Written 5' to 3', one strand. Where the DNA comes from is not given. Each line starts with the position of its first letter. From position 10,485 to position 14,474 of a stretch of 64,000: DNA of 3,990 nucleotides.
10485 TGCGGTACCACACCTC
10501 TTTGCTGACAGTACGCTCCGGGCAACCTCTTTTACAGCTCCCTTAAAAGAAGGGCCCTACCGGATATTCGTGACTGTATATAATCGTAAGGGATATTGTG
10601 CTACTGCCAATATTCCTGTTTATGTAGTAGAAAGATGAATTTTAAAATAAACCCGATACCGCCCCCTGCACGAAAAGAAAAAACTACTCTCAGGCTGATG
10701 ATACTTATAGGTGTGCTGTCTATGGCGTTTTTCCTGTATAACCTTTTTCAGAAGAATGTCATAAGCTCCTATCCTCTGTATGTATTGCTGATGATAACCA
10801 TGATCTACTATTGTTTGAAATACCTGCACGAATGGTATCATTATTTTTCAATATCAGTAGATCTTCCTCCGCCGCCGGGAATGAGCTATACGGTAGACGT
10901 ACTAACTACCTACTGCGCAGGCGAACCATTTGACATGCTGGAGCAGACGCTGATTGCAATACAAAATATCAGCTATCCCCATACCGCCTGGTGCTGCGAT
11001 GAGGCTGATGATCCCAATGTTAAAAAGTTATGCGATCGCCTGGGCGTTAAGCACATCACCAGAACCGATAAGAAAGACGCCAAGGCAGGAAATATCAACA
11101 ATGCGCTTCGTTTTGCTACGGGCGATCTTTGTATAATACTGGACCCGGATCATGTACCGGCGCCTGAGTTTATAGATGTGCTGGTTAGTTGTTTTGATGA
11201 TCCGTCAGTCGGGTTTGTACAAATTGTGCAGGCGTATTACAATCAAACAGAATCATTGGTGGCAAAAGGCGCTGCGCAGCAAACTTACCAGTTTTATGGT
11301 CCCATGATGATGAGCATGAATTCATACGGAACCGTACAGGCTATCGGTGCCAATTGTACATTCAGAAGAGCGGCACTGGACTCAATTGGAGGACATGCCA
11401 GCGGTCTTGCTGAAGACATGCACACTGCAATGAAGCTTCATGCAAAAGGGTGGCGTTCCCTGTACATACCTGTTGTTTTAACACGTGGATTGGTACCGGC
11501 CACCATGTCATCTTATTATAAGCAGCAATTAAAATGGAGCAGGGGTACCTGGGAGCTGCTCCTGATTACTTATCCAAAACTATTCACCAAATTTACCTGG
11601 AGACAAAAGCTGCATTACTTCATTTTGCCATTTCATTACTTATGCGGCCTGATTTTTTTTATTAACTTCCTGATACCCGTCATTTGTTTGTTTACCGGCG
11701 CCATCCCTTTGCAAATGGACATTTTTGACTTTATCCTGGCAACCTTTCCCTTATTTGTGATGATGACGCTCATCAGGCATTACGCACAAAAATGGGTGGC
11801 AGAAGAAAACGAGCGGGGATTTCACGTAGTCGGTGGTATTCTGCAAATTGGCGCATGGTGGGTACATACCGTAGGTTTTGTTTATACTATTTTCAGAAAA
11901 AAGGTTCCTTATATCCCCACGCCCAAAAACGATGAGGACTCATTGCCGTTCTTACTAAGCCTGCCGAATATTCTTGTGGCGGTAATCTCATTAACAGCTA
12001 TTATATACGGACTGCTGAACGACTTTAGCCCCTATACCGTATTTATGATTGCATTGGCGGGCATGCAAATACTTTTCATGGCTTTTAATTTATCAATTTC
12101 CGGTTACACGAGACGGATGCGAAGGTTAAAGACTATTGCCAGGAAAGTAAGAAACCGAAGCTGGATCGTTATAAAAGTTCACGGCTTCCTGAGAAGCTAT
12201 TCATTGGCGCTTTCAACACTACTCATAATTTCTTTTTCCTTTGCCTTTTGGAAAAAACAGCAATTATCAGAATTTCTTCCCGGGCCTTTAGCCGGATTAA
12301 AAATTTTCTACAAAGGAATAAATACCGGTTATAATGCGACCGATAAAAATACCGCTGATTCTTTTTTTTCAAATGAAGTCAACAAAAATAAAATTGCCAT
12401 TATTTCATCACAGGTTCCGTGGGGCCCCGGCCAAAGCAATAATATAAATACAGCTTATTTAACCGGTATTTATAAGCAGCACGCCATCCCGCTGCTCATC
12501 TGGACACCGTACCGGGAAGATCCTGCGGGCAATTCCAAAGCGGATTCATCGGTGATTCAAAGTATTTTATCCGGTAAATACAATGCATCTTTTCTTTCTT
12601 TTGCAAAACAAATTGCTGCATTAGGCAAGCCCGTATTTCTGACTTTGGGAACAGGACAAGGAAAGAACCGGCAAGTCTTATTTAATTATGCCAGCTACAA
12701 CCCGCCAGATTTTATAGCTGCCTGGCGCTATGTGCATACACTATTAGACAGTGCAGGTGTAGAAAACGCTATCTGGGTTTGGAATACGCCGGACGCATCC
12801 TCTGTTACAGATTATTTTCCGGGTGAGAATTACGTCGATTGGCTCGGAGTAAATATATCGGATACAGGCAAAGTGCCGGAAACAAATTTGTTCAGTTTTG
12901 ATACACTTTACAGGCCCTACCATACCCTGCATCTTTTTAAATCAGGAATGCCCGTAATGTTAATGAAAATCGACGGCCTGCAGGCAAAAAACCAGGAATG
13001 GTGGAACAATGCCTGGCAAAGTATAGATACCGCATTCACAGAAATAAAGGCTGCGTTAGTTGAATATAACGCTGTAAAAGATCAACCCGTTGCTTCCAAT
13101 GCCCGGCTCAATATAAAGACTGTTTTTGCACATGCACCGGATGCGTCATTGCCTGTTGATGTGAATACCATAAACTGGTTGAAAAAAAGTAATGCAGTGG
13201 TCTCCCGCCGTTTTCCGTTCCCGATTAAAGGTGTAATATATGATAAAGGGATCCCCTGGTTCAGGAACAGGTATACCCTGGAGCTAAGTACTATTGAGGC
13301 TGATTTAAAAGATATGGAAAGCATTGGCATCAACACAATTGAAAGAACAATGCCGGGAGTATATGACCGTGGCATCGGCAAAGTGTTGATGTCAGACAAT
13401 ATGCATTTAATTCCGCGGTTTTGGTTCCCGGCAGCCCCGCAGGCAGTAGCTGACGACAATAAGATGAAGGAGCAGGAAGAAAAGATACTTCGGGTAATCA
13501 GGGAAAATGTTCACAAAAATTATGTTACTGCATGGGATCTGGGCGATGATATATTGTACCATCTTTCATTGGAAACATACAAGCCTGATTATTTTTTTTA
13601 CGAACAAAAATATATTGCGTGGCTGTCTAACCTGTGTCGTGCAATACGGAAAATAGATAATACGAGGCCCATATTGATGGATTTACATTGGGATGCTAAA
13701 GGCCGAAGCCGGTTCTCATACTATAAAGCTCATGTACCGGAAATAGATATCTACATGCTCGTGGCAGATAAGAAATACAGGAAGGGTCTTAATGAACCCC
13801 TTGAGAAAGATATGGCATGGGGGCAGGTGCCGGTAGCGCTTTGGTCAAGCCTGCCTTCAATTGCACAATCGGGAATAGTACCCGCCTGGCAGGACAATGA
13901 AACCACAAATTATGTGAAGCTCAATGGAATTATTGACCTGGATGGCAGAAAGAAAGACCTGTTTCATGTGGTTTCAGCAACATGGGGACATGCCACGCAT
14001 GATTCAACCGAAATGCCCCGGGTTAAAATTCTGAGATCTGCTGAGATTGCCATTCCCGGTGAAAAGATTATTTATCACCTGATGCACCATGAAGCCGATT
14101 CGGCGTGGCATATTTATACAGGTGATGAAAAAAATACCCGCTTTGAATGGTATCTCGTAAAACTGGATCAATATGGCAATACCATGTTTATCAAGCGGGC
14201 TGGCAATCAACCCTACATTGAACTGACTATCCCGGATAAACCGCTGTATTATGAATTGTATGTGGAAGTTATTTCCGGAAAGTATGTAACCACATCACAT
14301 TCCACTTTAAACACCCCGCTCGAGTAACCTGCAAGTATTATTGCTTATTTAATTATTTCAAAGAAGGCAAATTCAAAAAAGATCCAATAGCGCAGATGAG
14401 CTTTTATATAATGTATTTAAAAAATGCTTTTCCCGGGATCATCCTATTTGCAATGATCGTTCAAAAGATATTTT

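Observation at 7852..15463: Candidate undescribed synthase-dependent exopolysaccharide locus built around a 1230-aa GT2 synthase with fused glycoside-hydrolase-like domains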

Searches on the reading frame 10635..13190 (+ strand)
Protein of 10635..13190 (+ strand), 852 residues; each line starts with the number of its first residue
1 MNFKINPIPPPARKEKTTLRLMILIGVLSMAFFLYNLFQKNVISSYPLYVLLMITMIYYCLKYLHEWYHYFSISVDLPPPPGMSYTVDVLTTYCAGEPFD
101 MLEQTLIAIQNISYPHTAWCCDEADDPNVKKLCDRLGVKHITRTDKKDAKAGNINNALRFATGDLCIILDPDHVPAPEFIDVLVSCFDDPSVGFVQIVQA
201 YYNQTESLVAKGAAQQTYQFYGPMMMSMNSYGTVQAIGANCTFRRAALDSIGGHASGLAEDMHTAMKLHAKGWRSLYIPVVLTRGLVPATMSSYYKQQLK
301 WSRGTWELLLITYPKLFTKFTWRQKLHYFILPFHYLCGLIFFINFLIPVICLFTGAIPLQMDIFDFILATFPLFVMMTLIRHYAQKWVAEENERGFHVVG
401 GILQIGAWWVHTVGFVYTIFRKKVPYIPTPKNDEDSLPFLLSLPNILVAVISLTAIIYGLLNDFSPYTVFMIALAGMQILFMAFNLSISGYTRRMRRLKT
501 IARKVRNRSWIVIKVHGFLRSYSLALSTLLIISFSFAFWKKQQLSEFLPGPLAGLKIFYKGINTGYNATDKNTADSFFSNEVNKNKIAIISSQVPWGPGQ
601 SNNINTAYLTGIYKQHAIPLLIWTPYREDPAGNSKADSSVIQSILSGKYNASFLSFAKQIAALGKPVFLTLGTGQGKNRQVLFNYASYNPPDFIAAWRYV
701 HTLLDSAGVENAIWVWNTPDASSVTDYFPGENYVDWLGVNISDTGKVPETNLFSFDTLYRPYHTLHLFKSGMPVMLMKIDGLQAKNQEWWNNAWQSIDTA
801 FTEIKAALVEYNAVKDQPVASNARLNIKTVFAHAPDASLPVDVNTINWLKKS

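Call 58: predict_structure(alignment_id=A3)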
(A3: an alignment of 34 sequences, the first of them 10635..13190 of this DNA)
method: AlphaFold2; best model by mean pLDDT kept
length: 852 residues; sequences in the alignment: 34
mean_pLDDT: 81.5   pTM: 0.63
mean pLDDT of the five models: 81.5, 81.1, 77.4, 77.1, 76.1
residues with pLDDT >= 90: 251; 70-90: 456; 50-70: 121; < 50: 24
segments of 3 or more residues with pLDDT < 50: 545-555, 816-823
pLDDT, mean of each block of 10 residues (from residue 1): 77 92 96 93 91 94 90 81 91 80 91 94 89 95 77 85 91 89 92 88 83 79 78 62 92 84 90 89 85 86 88 91 87 83 91 87 85 92 86 79 89 89 66 67 91 94 80 92 83 55 62 74 81 81 49 53 74 58 78 81 81 84 85 64 88 91 89 75 82 92 90 88 89 91 59 78 86 84 73 80 86 51 62 68 55 39
secondary structure, 60 per line:
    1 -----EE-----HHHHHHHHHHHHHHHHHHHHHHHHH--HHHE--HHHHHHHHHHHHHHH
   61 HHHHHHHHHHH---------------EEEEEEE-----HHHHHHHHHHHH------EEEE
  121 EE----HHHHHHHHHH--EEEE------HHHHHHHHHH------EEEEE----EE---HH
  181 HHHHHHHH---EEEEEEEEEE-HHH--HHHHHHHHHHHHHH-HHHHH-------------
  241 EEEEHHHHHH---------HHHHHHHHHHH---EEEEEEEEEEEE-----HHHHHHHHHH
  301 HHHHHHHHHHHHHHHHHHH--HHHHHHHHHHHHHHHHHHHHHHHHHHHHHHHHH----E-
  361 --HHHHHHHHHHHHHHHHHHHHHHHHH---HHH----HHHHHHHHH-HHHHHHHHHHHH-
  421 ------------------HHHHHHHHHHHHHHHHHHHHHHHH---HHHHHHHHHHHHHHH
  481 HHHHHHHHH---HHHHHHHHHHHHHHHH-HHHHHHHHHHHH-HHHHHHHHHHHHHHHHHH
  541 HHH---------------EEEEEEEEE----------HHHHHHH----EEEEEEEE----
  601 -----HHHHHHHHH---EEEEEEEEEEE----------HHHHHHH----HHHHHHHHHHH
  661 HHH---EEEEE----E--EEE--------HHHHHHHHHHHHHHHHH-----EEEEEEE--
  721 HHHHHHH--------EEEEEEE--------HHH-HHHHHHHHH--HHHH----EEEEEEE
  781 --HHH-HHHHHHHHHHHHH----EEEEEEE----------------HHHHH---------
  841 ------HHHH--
elements in order (helices of 4 or more, strands of 3 or more residues): H13-37 H46-71 E87-93 H99-110 E117-122 H127-136 E139-142 H149-158 E165-169 H179-188 E192-201 H208-221 H223-227 E241-244 H245-250 H260-270 E274-285 H291-319 H322-354 H363-387 H398-406 H408-419 H439-462 H466-489 H493-508 H510-521 H523-543 E559-567 H578-584 E589-596 H606-614 E618-628 H639-645 H650-663 E667-671 E679-681 H690-706 E712-718 H721-727 E736-742 H755-763 H766-769 E774-780 H787-799 E804-810 H827-831 H847-850

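Call 63: fold_search(model_id=the predicted structure, library=pdb)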
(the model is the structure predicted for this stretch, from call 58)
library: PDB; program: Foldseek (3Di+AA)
matches with E <= 10: 1116; with E <= 0.001: 252
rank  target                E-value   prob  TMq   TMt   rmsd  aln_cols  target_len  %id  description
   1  9b8v_E                3.9e-24  1.00  0.49  0.49   3.8       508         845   22  AlphaFold2 informed cryo-EM model of the E. coli cellulose synthase BcsAG3B6 complex (released 2025-02-19)
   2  4p00_A                8.1e-24  1.00  0.48  0.56   6.7       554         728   22  Bacterial Cellulose Synthase in complex with cyclic-di-GMP and UDP (released 2014-04-09)
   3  9fnn_A                8.1e-23  1.00  0.48  0.51   5.3       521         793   21  Cryo-EM structure of the c-di-GMP-saturated 'crown'less Bcs macrocomplex for cellulose secretion in E. coli (released 2024-10-16)
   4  5ej1_A                1.5e-21  1.00  0.48  0.56   7.2       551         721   23  Pre-translocation state of bacterial cellulose synthase (released 2016-03-30)
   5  9fmv_A                2.9e-21  1.00  0.41  0.44   6.0       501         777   20  Cryo-EM structure of the c-di-GMP-free synthase:pEtN transferase complex (BcsA-Bct-G3) from the E. coli cellulose secr (released 2024-10-16)
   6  9fmz_A                4.1e-21  1.00  0.46  0.47   5.7       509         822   21  Cryo-EM structure of the c-di-GMP-bound synthase:pEtN transferase complex (BcsA-Bct-G3) from the E. coli cellulose sec (released 2024-10-16)
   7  4hg6_A                8.1e-21  1.00  0.47  0.53   6.4       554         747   22  Structure of a cellulose synthase - cellulose translocation intermediate (released 2012-12-19)
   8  9fp0_A                1.7e-20  1.00  0.43  0.46   5.4       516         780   20  Cryo-EM structure of the 'crown'less Bcs macrocomplex for E. coli cellulose secretion in non-saturating c-di-GMP (loca (released 2024-10-16)
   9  8vi0_B                3.0e-16  1.00  0.47  0.54  11.2       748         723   12  Cryo EM structure of a soybean CesA6 homotrimer (released 2025-01-15)
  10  8g2j_C                9.7e-16  1.00  0.46  0.54   9.9       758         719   14  Hybrid aspen cellulose synthase-8 bound to UDP-glucose (released 2023-03-01)
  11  8vi0_A                1.2e-15  1.00  0.47  0.54  11.1       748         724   13  Cryo EM structure of a soybean CesA6 homotrimer (released 2025-01-15)
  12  8vht_A                1.4e-15  1.00  0.46  0.56   6.6       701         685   14  Cryo EM structure of a soybean CesA3 homotrimer (released 2025-01-15)
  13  8g2j_D                1.6e-15  1.00  0.47  0.55   9.3       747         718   14  Hybrid aspen cellulose synthase-8 bound to UDP-glucose (released 2023-03-01)
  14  8vhz_A                1.1e-14  1.00  0.46  0.54  11.1       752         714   15  Cryo EM structure of a soybean CesA1 homotrimer (released 2025-01-15)
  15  7d5k_A                1.2e-14  1.00  0.46  0.53  10.6       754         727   14  CryoEM structure of cotton cellulose synthase isoform 7 (released 2021-07-28)
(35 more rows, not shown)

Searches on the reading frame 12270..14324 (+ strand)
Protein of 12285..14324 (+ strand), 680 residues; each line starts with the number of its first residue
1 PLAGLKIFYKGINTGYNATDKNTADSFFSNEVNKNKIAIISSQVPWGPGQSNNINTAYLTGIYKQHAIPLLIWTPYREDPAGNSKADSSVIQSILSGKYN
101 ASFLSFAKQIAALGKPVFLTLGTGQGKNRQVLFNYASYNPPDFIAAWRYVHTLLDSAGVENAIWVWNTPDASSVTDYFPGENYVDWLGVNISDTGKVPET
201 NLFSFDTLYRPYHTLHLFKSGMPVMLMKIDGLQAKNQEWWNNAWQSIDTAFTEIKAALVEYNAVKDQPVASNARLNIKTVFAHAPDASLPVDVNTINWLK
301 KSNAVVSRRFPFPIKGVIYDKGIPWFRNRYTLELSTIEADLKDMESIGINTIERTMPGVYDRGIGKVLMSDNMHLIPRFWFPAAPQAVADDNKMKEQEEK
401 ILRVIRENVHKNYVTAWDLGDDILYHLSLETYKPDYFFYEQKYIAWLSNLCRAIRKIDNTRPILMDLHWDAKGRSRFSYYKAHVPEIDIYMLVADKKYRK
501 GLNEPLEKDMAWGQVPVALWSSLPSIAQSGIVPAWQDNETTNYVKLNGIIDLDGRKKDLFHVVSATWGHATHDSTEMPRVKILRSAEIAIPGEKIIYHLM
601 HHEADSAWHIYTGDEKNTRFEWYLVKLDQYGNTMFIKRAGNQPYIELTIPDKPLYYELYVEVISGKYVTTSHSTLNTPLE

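Call 22: search_protein_representatives(protein=window:12285-14324:+)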
Query: 680 residues. Proteins with E-value up to 0.001 (for the whole library): 2679; up to 1e-10: 406; up to 1e-30: 74. The best 150 are listed.
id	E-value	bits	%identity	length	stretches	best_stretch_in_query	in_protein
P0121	0.0e+00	1061.2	100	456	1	225-680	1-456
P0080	2.6e-170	584.6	41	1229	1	4-680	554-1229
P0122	4.3e-149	514.5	40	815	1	1-680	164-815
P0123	6.2e-112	391.7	34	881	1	6-679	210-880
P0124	1.1e-100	354.5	33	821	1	58-678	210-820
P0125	1.0e-96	341.4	32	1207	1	87-679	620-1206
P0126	2.6e-96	340.0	31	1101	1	25-679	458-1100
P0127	5.9e-90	319.0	32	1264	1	36-679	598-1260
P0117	1.8e-83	297.6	32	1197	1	93-679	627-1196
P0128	6.9e-82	292.3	31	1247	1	26-679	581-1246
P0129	1.1e-79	285.1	29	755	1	26-679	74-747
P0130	2.8e-75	270.5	30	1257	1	36-679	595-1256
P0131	4.6e-74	266.5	30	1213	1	54-679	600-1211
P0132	3.1e-71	257.1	30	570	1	140-679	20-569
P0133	6.8e-67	242.8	47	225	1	458-680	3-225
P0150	1.8e-53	198.4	27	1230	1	55-669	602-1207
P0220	7.7e-22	93.9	28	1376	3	92-258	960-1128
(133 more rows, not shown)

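Call 56: predict_structure(alignment_id=A2)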
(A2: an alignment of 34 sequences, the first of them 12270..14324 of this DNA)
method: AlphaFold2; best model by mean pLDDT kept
length: 685 residues; sequences in the alignment: 34
mean_pLDDT: 85.4   pTM: 0.85
mean pLDDT of the five models: 85.4, 85.3, 83.8, 83.6, 82.7
residues with pLDDT >= 90: 329; 70-90: 272; 50-70: 69; < 50: 15
segments of 3 or more residues with pLDDT < 50: 270-278
pLDDT, mean of each block of 10 residues (from residue 1): 62 87 64 71 91 85 87 92 68 80 93 92 87 78 87 94 91 89 92 82 65 91 89 78 87 90 74 46 82 79 81 91 76 65 92 95 88 92 87 91 96 96 95 90 93 96 96 92 93 95 86 93 89 92 80 90 92 75 84 87 86 80 89 81 92 89 93 90 56
secondary structure, 60 per line:
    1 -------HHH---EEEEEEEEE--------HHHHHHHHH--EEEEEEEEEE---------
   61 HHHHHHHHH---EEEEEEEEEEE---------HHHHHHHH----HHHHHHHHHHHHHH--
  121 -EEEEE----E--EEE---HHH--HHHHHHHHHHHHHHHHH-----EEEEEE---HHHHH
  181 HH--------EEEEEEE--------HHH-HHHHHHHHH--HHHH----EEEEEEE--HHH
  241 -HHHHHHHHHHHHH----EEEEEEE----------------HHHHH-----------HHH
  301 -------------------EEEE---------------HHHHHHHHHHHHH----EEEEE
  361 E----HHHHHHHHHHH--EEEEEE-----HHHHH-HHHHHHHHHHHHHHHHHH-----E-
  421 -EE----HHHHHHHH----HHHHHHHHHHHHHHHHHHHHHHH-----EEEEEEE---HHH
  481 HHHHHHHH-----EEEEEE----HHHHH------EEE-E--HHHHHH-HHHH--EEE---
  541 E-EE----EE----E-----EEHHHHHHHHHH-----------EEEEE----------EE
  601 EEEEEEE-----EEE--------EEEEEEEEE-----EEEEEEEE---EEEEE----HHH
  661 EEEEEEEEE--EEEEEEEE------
elements in order: E14-22 H31-39 E42-51 H61-69 E73-83 H93-100 H105-118 E122-126 E134-136 H145-161 E167-172 H176-182 E191-197 H210-218 H221-224 E229-235 H242-254 E259-265 H282-286 E320-323 H339-351 E356-361 H366-376 E379-384 H390-394 H396-413 H428-435 H440-462 E468-474 H478-488 E494-499 H504-508 E515-517 H522-527 H529-532 E535-537 H563-572 E584-588 E599-607 E613-615 E624-632 E638-645 E649-653 E661-669 E672-679

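Call 59: fold_search(model_id=the predicted structure, library=pdb)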
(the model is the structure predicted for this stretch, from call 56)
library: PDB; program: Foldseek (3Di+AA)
matches with E <= 10: 1671; with E <= 0.001: 267
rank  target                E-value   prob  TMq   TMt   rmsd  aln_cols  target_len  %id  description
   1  6d2w_B                4.2e-15  1.00  0.31  0.31  18.7       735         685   12  Crystal structure of Prevotella bryantii endo-beta-mannanase/endo-beta-glucanase PbGH26A-GH5A (released 2019-10-16)
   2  6pal_A                3.9e-14  1.00  0.35  0.55   6.1       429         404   13  Bacteroides uniformis endo-laminarinase BuGH158 from the beta(1,3)-glucan utilization locus (released 2020-04-01)
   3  2cip_A                4.4e-14  1.00  0.31  0.72   4.7       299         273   20  Structure of the Michaelis complex of a family 26 lichenase (released 2006-07-12)
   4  2v3g                  6.2e-14  1.00  0.30  0.69   5.0       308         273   19  Structure of a family 26 lichenase in complex with noeuromycin (released 2007-09-18)
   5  6pal_B                8.7e-14  1.00  0.33  0.52   7.2       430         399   13  Bacteroides uniformis endo-laminarinase BuGH158 from the beta(1,3)-glucan utilization locus (released 2020-04-01)
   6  2vi0_A                1.2e-13  1.00  0.31  0.70   5.1       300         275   19  Lichenase CtLic26 in complex with a thio-oligosaccharide (released 2009-03-10)
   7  2bv9                  1.5e-13  1.00  0.31  0.69   4.9       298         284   20  HOW FAMILY 26 GLYCOSIDE HYDROLASES ORCHESTRATE CATALYSIS ON DIFFERENT POLYSACCHARIDES. STRUCTURE AND ACTIVITY OF A CLOST (released 2005-06-30)
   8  2bvd                  1.5e-13  1.00  0.30  0.69   4.8       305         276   19  HOW FAMILY 26 GLYCOSIDE HYDROLASES ORCHESTRATE CATALYSIS ON DIFFERENT POLYSACCHARIDES. STRUCTURE AND ACTIVITY OF A CLOST (released 2005-06-30)
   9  6zpl_C                2.6e-13  1.00  0.30  0.68   5.4       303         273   18  Inward-open structure of human glycine transporter 1 in complex with a benzoylisoindoline inhibitor, sybody Sb_GlyT1#7 (released 2021-03-17)
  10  2cit_A                4.9e-13  1.00  0.30  0.69   5.2       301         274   20  Structure of the covalent intermediate of a family 26 lichenase (released 2006-04-10)
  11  9p26                  9.1e-13  1.00  0.38  0.61   5.2       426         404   13  Crystal structure of GH158(Pro) at 1.40 angstrom resolution (released 2026-03-11)
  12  9oro_A                4.3e-12  1.00  0.39  0.62   7.5       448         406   13  Crystal structure of GH158(Pro) soaked with laminaritetraose at 1.31 angstrom resolution (released 2026-03-11)
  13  9p2f_A                7.5e-12  1.00  0.39  0.61   7.6       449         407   13  Crystal structure of GH158(Pro) soaked with mixed linkage (G4G3G) oligosaccharide at 1.15 angstrom resolution (released 2026-03-11)
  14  9p25                  8.0e-12  1.00  0.39  0.62   5.0       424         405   13  Crystal structure of GH158(Pro) at 0.89 angstrom resolution (released 2026-03-11)
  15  5uj6_A                2.8e-11  1.00  0.30  0.25  11.6       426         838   12  Crystal Structure of Bacteroides Uniformis beta-glucuronidase (released 2017-06-28)
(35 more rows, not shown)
